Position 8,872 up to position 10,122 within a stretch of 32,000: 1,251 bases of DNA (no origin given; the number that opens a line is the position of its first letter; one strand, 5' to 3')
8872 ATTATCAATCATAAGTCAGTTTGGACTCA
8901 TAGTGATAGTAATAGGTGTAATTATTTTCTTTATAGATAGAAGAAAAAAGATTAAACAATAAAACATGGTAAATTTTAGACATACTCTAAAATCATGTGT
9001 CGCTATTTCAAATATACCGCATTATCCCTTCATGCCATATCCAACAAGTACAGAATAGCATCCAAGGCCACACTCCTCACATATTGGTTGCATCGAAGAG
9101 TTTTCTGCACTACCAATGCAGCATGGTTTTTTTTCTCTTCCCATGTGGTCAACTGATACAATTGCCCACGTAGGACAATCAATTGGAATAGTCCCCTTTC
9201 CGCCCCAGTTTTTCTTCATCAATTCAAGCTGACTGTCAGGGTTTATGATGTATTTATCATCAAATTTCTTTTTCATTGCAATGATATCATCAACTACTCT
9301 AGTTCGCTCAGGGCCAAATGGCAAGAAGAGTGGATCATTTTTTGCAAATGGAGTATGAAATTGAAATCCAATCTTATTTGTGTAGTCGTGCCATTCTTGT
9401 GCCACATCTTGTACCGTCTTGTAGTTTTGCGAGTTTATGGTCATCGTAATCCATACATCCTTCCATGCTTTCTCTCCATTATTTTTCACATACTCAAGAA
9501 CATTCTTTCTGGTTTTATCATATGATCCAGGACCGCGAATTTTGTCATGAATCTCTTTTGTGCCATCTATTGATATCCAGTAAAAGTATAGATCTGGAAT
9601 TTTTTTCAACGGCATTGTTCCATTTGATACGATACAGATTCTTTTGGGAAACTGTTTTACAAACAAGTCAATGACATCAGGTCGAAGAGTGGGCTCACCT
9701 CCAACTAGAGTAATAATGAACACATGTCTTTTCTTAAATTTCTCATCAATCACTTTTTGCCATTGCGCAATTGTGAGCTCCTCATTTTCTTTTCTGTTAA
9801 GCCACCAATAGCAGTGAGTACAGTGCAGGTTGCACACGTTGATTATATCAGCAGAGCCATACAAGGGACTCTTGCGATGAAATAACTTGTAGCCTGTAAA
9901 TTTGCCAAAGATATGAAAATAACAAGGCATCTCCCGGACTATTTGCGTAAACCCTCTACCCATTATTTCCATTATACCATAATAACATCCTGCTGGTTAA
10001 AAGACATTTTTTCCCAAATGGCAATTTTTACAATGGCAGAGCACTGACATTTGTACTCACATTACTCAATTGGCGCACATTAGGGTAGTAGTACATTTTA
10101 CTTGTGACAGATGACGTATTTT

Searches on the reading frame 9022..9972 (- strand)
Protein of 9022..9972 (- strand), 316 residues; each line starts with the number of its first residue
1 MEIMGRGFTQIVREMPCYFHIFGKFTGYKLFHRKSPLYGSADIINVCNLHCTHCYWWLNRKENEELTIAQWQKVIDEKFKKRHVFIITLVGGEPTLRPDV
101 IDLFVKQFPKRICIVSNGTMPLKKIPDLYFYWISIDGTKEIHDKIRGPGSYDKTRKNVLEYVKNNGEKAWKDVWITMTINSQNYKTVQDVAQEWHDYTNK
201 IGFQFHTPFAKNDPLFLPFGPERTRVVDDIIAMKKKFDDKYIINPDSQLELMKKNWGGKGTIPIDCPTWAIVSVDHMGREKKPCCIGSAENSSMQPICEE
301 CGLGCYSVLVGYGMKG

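Call 68: search_protein_families(library=pfam, proteins=[window:9022-9972:-], max_evalue=0.001)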
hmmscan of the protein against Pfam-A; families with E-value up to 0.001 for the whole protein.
window:9022-9972:- (316 aa): 2 families
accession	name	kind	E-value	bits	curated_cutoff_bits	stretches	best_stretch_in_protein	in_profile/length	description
PF04055.27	Radical_SAM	-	1.1e-14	55.3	29.5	1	43-191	3-163/166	Radical SAM superfamily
PF13353.11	Fer4_12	-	1.1e-05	26.2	22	1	45-111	13-80/137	4Fe-4S single cluster domain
